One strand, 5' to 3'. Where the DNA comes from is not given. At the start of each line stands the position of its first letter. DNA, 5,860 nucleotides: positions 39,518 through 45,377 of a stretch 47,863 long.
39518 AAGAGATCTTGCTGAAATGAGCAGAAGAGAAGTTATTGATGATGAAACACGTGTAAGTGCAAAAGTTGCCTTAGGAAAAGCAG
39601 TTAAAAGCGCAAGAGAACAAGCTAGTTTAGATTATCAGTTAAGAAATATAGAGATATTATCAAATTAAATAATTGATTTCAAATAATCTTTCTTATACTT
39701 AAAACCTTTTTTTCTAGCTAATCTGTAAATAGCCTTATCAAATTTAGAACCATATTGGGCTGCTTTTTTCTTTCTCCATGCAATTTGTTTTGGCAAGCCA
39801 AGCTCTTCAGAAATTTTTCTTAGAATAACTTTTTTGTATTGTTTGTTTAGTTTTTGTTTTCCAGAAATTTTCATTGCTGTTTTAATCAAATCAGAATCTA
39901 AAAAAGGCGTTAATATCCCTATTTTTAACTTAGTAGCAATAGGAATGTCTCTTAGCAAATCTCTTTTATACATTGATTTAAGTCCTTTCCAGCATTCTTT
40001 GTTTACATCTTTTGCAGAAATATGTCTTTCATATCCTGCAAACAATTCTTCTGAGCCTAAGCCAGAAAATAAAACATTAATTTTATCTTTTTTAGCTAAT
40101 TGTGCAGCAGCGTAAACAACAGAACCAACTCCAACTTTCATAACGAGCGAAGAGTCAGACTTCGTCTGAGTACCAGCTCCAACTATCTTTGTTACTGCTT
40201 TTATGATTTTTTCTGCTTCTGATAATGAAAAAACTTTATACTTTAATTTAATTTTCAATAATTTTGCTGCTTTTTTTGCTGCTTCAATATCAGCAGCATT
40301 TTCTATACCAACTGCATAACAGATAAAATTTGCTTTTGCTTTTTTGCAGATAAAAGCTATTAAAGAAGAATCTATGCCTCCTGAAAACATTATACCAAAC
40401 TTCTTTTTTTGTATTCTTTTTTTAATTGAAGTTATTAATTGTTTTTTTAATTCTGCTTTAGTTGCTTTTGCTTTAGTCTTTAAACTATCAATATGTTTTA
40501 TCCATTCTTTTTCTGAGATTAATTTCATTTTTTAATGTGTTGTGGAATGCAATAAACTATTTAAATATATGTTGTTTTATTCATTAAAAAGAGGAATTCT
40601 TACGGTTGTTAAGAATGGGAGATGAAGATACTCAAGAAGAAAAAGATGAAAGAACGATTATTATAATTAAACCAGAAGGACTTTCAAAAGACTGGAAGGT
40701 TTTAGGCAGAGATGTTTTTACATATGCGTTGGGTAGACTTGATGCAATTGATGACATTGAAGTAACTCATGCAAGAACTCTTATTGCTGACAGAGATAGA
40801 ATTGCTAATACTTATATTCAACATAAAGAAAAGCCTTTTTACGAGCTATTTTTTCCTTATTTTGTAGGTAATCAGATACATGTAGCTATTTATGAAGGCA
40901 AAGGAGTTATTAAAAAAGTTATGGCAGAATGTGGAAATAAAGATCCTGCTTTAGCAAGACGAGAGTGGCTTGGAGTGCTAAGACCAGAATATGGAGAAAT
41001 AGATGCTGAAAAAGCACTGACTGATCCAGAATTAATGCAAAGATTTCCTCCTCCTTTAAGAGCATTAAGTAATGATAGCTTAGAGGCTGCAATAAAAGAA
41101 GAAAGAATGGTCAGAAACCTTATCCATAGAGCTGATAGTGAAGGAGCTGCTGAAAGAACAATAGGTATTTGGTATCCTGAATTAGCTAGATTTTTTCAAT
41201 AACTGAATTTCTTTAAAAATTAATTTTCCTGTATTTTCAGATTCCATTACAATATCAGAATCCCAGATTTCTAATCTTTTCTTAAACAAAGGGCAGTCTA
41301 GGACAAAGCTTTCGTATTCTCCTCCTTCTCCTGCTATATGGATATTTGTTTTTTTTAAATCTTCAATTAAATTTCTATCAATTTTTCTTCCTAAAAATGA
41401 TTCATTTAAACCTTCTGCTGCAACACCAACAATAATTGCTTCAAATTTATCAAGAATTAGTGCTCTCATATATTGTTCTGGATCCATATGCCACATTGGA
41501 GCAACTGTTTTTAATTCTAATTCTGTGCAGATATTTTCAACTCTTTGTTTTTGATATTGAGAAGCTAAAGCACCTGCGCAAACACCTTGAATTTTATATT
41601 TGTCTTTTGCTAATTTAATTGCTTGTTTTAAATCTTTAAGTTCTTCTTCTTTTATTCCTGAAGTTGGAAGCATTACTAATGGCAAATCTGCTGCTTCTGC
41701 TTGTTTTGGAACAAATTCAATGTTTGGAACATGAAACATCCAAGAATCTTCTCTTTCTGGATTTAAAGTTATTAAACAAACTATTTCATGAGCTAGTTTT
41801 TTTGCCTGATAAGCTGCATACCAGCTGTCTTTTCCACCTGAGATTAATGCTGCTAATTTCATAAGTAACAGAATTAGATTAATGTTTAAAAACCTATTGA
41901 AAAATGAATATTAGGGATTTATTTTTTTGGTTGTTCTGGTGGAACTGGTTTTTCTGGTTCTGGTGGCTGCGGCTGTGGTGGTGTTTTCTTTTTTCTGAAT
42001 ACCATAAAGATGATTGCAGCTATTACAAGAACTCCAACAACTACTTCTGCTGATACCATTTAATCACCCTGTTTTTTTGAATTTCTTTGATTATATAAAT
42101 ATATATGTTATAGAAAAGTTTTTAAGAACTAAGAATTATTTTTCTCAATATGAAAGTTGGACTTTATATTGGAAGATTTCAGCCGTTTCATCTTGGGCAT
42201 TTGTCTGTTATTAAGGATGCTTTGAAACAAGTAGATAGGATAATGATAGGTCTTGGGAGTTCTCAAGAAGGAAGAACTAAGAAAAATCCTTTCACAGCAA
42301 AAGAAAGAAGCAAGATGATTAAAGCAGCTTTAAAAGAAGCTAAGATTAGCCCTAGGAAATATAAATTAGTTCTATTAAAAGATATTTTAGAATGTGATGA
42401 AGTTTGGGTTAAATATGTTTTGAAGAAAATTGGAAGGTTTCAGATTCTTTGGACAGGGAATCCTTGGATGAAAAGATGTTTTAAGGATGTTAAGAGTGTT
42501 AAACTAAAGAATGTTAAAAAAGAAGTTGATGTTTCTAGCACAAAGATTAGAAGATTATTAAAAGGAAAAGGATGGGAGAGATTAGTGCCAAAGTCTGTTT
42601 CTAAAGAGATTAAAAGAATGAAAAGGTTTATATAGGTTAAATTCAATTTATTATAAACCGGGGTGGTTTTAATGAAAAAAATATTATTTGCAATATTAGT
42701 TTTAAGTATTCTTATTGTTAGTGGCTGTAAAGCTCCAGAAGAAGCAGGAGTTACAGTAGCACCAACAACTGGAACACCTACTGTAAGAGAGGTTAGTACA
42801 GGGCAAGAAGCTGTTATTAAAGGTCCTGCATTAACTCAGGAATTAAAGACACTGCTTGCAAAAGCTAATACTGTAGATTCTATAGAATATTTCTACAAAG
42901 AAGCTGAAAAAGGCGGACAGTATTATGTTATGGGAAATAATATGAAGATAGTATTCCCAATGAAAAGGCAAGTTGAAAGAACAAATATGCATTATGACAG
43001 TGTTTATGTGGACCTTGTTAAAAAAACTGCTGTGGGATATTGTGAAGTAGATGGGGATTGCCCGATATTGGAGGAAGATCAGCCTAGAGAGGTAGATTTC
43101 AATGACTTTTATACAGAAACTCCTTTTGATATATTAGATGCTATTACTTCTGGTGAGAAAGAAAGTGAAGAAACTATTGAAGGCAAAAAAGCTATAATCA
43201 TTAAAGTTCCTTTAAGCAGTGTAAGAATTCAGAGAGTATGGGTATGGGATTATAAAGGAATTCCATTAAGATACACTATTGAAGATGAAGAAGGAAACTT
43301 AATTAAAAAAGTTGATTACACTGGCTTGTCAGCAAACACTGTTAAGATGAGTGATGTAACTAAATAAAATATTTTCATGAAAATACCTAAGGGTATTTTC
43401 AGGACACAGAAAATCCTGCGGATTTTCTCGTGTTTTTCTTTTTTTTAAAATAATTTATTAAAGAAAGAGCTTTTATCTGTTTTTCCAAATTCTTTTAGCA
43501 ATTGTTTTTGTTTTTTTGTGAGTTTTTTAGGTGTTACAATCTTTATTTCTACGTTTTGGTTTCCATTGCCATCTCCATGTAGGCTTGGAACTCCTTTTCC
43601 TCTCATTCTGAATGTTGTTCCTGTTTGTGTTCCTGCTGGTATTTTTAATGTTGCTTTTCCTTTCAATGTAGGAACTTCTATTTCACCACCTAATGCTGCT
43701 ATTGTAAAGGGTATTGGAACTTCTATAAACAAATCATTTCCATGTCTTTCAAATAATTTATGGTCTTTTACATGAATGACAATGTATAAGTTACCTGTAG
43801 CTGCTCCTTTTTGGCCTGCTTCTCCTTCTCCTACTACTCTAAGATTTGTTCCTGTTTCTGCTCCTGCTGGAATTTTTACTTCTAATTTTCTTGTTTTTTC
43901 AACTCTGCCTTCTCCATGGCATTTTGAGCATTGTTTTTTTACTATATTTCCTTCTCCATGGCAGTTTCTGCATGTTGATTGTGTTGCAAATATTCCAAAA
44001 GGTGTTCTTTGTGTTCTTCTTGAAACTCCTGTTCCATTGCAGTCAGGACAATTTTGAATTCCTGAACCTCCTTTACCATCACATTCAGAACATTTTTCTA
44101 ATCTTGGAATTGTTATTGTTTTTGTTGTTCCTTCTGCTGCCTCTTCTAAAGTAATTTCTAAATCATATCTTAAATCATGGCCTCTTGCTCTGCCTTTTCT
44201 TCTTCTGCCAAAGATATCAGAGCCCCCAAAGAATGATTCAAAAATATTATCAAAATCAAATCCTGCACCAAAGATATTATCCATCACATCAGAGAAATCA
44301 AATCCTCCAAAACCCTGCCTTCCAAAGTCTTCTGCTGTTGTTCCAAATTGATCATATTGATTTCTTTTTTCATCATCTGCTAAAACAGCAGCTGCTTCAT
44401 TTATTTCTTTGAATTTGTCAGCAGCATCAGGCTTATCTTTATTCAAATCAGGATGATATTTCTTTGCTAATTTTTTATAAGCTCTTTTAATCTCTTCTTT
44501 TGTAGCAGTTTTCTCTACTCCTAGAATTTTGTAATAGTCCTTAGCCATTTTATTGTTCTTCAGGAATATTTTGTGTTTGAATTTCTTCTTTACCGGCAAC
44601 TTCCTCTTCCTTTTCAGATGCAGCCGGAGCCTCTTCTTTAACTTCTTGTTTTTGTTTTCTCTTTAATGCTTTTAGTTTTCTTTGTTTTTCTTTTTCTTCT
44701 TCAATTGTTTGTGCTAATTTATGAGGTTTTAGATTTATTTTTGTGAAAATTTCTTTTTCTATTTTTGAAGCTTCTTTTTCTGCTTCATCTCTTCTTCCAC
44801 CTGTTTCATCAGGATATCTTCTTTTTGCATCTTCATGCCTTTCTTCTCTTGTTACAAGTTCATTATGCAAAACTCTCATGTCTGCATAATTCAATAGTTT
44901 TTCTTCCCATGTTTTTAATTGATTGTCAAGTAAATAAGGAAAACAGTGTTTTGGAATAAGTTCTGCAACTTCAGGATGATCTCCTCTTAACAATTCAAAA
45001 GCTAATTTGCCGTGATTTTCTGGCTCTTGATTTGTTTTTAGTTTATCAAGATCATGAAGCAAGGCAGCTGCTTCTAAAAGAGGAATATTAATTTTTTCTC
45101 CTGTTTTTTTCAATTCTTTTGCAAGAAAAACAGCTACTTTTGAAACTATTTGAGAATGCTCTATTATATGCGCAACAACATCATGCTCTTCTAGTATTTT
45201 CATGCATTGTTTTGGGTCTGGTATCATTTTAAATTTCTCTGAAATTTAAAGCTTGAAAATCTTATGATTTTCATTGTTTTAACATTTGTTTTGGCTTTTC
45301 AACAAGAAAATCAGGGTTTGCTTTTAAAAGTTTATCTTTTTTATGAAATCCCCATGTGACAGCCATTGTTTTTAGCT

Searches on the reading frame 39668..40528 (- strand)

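Call 16: search_protein_families(library=pfam, proteins=[window:39668-40528:-], max_evalue=0.001)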
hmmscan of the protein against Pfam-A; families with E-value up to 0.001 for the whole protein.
window:39668-40528:- (287 aa): 4 families
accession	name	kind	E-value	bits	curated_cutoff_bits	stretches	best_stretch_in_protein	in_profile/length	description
PF00733.27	Asn_synthase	-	1.8e-34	120.4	21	2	27-169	2-138/354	Asparagine synthase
PF24167.1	DUF7411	-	1.3e-05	25.3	28.7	1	44-112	3-70/194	Family of unknown function (DUF7411)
PF02540.23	NAD_synthase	-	1.4e-05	24.8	21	1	31-111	5-90/242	NAD synthase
PF06508.19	QueC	-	0.00042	20.3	22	0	46-161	4-124/210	Queuosine biosynthesis protein QueC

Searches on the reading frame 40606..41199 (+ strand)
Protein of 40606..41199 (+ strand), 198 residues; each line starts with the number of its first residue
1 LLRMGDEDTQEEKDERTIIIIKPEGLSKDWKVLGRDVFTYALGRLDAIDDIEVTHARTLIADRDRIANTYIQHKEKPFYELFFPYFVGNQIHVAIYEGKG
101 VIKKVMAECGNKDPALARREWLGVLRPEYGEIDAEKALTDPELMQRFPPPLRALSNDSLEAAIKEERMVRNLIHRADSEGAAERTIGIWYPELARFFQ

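Call 88: search_protein_families(library=pfam, proteins=[window:40606-41199:+], max_evalue=0.001)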
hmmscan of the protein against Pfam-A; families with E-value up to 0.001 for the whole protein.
window:40606-41199:+ (198 aa): 1 family
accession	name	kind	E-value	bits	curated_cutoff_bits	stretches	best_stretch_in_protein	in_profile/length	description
PF00334.24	NDK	-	1.7e-14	54.3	27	1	15-131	1-106/135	Nucleoside diphosphate kinase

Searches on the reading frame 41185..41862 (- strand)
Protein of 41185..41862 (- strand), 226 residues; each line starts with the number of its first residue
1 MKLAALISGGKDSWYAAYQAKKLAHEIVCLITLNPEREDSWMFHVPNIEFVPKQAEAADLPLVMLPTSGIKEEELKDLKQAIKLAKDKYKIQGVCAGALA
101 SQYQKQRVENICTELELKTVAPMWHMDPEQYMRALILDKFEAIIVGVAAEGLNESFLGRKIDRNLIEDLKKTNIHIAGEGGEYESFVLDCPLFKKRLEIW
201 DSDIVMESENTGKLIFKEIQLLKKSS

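Call 88: search_protein_families(library=pfam, proteins=[window:41185-41862:-], max_evalue=0.001)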
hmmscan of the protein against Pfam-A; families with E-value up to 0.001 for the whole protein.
window:41185-41862:- (226 aa): 1 family
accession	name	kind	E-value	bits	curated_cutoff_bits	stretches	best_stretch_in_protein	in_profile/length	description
PF01902.24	Diphthami_syn_2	-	1.4e-67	227.8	23.2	1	1-210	1-209/219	Diphthamide synthase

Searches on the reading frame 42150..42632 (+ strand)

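Call 88: search_protein_families(library=pfam, proteins=[window:42150-42632:+], max_evalue=0.001)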
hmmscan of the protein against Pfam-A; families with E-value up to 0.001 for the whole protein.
window:42150-42632:+ (161 aa): 1 family
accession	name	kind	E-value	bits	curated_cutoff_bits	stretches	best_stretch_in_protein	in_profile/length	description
PF01467.32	CTP_transf_like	-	2.4e-20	73.5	21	1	5-135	1-132/133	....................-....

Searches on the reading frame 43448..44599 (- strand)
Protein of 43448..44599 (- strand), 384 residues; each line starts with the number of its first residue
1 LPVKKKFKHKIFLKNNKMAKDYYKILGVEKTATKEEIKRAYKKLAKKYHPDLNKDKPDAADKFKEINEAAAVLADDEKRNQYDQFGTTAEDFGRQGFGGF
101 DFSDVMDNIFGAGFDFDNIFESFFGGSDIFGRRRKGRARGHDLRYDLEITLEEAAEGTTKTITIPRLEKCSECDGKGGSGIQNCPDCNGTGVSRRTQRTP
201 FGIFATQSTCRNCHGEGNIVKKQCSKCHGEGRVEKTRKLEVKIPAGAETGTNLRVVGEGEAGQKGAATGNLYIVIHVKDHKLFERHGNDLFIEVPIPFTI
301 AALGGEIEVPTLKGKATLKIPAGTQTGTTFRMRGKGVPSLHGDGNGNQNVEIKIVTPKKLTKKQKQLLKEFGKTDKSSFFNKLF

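Call 16: search_protein_families(library=pfam, proteins=[window:43448-44599:-], max_evalue=0.001)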
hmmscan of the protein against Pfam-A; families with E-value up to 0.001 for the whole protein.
window:43448-44599:- (384 aa): 3 families
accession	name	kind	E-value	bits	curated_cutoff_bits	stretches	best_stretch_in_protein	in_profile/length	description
PF01556.23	DnaJ_C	-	3.3e-52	177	26.6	1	143-357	1-152/152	DnaJ C terminal domain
PF00226.36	DnaJ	-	3.4e-26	91.5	27.8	1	21-83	1-63/63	DnaJ domain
PF00684.25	DnaJ_CXXCXGXG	-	1.6e-15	57.5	32.7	1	170-231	1-65/65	DnaJ central domain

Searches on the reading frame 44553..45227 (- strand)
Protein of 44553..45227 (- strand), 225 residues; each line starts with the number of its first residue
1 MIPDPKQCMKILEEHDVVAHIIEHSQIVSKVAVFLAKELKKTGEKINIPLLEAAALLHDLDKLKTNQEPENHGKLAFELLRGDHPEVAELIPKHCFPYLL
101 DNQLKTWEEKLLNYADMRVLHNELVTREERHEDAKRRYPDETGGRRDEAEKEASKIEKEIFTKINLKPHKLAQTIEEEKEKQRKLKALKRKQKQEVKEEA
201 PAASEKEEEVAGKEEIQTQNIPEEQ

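Call 88: search_protein_families(library=pfam, proteins=[window:44553-45227:-], max_evalue=0.001)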
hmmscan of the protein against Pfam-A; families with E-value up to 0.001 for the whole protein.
window:44553-45227:- (225 aa): 1 family
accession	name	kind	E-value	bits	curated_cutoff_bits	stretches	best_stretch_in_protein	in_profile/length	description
PF01966.28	HD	-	1.1e-06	29.4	22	1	22-115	2-110/116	HD domain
